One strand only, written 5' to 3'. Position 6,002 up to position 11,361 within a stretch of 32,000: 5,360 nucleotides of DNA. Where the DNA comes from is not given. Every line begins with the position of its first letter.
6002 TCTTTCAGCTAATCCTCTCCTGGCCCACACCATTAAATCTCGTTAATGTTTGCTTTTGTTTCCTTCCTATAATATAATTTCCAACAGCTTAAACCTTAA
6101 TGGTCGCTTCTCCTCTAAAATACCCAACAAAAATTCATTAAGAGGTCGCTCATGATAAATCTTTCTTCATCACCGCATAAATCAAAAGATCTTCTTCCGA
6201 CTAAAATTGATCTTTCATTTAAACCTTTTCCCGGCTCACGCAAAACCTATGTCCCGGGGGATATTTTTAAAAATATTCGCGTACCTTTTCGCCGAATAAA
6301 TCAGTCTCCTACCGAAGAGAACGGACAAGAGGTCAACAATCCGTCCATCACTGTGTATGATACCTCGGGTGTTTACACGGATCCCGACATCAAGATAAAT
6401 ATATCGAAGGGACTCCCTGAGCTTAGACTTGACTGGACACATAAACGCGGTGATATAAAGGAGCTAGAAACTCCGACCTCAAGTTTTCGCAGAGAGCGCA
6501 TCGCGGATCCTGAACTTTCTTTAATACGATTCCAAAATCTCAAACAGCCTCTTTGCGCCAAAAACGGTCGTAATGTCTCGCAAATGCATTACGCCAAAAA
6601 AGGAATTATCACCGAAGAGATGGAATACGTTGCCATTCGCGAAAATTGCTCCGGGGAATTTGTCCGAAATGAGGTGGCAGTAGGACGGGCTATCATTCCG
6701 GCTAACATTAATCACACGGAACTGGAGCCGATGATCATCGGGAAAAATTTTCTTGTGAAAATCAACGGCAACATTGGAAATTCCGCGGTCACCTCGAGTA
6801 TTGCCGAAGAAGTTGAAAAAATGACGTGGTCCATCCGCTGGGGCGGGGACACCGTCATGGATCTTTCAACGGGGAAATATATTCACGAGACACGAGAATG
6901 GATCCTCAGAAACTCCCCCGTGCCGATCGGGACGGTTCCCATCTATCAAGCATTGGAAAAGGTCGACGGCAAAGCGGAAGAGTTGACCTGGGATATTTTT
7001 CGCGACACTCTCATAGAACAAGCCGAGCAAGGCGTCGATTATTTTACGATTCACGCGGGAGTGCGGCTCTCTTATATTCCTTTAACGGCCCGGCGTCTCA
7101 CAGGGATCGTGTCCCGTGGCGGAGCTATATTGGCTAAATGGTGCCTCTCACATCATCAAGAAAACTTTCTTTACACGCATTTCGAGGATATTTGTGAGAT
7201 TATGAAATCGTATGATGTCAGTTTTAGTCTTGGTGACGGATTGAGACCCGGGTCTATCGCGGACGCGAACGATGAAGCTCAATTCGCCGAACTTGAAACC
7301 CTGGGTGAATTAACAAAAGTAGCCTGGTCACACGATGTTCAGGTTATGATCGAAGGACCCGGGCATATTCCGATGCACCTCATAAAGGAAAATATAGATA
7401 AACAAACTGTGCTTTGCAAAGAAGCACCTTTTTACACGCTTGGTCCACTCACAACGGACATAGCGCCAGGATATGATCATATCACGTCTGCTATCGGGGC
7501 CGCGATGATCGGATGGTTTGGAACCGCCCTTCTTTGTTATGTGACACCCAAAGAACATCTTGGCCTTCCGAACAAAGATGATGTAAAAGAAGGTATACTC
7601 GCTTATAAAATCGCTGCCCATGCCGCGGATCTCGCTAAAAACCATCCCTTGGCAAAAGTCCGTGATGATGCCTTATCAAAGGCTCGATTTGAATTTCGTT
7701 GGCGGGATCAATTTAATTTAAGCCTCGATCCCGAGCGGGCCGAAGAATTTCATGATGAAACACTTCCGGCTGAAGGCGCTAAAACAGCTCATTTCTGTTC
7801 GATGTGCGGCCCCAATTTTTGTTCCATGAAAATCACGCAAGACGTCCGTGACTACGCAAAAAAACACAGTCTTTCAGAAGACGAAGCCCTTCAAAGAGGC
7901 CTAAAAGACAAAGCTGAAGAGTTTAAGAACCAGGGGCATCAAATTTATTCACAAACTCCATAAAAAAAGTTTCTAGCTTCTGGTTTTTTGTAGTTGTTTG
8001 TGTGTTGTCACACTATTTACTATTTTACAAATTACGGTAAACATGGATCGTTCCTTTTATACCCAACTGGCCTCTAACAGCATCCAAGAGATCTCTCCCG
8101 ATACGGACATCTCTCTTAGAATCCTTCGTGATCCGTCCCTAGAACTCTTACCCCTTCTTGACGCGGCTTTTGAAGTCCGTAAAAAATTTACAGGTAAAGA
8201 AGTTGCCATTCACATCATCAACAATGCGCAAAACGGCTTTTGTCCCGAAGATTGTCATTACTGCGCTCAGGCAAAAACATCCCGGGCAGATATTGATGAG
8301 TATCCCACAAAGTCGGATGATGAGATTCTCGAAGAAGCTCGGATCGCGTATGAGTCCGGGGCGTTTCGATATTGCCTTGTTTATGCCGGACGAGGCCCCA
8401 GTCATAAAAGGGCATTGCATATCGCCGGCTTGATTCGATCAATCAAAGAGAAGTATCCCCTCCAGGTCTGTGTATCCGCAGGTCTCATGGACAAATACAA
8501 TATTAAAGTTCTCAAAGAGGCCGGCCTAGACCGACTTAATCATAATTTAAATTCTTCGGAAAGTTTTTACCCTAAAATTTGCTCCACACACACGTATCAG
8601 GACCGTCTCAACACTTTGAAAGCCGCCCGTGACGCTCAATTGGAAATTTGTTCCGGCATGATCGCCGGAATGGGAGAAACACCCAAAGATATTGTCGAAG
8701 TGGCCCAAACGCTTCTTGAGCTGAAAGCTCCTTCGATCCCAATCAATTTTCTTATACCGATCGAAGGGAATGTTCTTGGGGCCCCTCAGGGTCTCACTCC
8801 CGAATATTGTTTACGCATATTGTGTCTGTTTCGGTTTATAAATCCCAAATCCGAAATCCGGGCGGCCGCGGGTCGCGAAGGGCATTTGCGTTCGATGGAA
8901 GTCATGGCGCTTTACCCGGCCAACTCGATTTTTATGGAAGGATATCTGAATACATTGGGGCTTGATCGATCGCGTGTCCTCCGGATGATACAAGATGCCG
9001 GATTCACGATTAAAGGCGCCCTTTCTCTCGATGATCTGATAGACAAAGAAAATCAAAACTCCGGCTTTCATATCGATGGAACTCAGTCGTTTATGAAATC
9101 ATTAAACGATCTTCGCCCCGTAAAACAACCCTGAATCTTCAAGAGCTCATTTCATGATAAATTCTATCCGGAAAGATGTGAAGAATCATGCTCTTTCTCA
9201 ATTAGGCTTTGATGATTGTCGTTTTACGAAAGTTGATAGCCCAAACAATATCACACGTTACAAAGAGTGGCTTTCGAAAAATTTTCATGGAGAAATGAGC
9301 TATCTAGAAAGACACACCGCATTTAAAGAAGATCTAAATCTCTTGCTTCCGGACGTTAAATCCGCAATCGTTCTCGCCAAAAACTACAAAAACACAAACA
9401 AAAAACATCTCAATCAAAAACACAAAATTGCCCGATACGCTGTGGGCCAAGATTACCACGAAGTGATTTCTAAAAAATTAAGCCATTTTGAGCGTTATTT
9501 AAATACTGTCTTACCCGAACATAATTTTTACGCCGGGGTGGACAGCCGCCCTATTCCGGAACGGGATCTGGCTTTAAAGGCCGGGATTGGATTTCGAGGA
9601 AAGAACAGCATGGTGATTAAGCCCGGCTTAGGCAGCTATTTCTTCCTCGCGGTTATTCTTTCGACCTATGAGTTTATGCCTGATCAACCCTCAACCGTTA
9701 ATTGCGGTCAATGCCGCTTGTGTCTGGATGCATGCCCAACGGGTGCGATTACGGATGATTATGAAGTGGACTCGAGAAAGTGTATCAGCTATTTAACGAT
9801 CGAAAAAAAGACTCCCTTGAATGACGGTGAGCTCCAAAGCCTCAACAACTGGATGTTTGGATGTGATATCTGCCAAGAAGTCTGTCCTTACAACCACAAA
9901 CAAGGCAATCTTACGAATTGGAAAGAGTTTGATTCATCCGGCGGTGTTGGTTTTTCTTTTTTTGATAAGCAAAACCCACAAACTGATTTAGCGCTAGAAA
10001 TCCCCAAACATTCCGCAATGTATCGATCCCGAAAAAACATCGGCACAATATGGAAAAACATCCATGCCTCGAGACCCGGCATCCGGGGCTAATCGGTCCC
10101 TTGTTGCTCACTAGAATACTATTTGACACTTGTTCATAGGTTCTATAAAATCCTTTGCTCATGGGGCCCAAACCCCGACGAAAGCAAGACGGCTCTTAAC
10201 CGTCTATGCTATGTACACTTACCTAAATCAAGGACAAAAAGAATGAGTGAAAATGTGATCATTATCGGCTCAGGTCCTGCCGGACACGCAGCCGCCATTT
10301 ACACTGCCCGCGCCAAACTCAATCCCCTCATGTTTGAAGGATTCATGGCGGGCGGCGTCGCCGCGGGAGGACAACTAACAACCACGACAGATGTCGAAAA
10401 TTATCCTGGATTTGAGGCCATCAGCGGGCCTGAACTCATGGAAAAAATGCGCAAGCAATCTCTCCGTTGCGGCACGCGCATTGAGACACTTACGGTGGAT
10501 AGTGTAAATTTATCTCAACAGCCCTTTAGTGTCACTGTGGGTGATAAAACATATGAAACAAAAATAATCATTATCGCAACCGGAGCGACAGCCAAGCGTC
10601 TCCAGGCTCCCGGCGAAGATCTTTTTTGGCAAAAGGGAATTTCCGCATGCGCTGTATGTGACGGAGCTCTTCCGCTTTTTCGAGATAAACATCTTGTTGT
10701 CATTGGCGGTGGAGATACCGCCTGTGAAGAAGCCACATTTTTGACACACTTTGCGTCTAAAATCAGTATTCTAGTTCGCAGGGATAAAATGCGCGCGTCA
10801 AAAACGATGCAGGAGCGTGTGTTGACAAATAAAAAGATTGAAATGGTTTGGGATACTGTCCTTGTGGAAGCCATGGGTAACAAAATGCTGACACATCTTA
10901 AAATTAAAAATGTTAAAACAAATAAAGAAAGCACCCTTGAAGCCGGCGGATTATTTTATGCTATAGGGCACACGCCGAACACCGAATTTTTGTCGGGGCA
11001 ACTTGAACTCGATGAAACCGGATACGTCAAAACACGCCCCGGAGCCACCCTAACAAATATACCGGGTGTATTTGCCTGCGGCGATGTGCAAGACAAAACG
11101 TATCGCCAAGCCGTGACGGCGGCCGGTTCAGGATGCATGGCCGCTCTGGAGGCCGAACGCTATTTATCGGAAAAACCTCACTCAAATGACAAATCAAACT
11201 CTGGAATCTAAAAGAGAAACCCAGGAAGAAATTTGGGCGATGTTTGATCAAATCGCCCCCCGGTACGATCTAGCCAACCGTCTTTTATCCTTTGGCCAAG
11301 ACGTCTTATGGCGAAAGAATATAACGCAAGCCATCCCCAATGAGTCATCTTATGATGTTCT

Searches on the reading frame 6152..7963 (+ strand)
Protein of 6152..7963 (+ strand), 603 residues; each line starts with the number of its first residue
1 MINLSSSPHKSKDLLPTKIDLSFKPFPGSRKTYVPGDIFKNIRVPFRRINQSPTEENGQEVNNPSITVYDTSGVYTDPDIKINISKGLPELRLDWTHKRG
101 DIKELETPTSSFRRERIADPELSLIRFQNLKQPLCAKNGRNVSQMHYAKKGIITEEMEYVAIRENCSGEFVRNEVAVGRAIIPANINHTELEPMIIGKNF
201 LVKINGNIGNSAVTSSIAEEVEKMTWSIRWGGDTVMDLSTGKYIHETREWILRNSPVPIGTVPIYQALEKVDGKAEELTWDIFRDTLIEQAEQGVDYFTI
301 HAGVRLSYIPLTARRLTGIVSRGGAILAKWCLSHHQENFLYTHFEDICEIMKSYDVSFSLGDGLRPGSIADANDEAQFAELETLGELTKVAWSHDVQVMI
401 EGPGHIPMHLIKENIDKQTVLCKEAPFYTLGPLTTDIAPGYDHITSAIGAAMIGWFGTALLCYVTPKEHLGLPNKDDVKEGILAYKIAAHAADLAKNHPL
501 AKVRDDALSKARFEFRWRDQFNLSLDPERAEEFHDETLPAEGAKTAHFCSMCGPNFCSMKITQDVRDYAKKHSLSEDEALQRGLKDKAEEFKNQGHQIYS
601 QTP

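Call 50: search_protein_families(library=pfam, proteins=[window:6152-7963:+], max_evalue=0.001)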
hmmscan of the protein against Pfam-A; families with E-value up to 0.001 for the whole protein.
window:6152-7963:+ (603 aa): 2 families
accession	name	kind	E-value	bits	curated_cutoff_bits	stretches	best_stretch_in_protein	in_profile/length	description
PF01964.24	ThiC_Rad_SAM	-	5.6e-188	625.4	25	1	144-563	2-419/420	Radical SAM ThiC family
PF13667.11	ThiC-associated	-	2.8e-28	98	27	1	25-102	1-80/81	ThiC-associated domain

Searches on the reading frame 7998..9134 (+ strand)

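Call 50: search_protein_families(library=pfam, proteins=[window:7998-9134:+], max_evalue=0.001)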
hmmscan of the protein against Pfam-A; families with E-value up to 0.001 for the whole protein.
window:7998-9134:+ (378 aa): 2 families
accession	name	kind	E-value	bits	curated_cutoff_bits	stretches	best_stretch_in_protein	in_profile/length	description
PF04055.27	Radical_SAM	-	3.8e-25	89.4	29.5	1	81-238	6-165/166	Radical SAM superfamily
PF06968.18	BATS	-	1.2e-20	73.9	22.2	1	248-336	1-87/88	Biotin and Thiamin Synthesis associated domain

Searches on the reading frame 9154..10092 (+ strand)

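Call 50: search_protein_families(library=pfam, proteins=[window:9154-10092:+], max_evalue=0.001)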
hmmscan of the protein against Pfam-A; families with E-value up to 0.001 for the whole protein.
window:9154-10092:+ (312 aa): 6 families
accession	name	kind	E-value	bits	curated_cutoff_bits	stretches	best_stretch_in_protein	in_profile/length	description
PF13484.11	Fer4_16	-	6.1e-22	78.6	30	1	183-247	1-66/66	4Fe-4S double cluster binding domain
PF08331.15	QueG_DUF1730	-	1.2e-16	60.8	25.1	1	60-131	3-77/77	Epoxyqueuosine reductase QueG, DUF1730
PF12838.12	Fer4_7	-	4.1e-06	27.6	27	1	183-247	1-51/52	4Fe-4S dicluster domain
PF13187.11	Fer4_9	-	7.3e-06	26.4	27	0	182-199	35-52/52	4Fe-4S dicluster domain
PF00037.32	Fer4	-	2.5e-05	24.3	21.1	1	184-200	8-24/24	4Fe-4S binding domain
PF13237.11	Fer4_10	-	0.00026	21.3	25.5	0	183-202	8-29/53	4Fe-4S dicluster domain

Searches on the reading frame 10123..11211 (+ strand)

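Call 51: search_protein_families(library=pfam, proteins=[window:10123-11211:+], max_evalue=0.001)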
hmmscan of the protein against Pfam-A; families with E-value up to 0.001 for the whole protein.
window:10123-11211:+ (362 aa): 6 families
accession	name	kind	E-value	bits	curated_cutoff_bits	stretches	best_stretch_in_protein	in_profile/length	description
PF07992.20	Pyr_redox_2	-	3.7e-49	168.1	26.1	1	44-337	2-291/291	Pyridine nucleotide-disulphide oxidoreductase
PF13738.12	Pyr_redox_3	-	6.2e-22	78.6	30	1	123-320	102-305/305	Pyridine nucleotide-disulphide oxidoreductase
PF00070.33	Pyr_redox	-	1.7e-14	54.5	22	1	190-261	1-79/82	Pyridine nucleotide-disulphide oxidoreductase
PF00890.30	FAD_binding_2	-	0.00016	21.4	20.4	0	45-68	2-25/414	FAD binding domain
PF01946.23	Thi4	-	0.00025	20.8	26.2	0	40-87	15-65/235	Thi4 family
PF12831.13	FAD_oxidored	-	0.00047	20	27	1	45-112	2-71/416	FAD dependent oxidoreductase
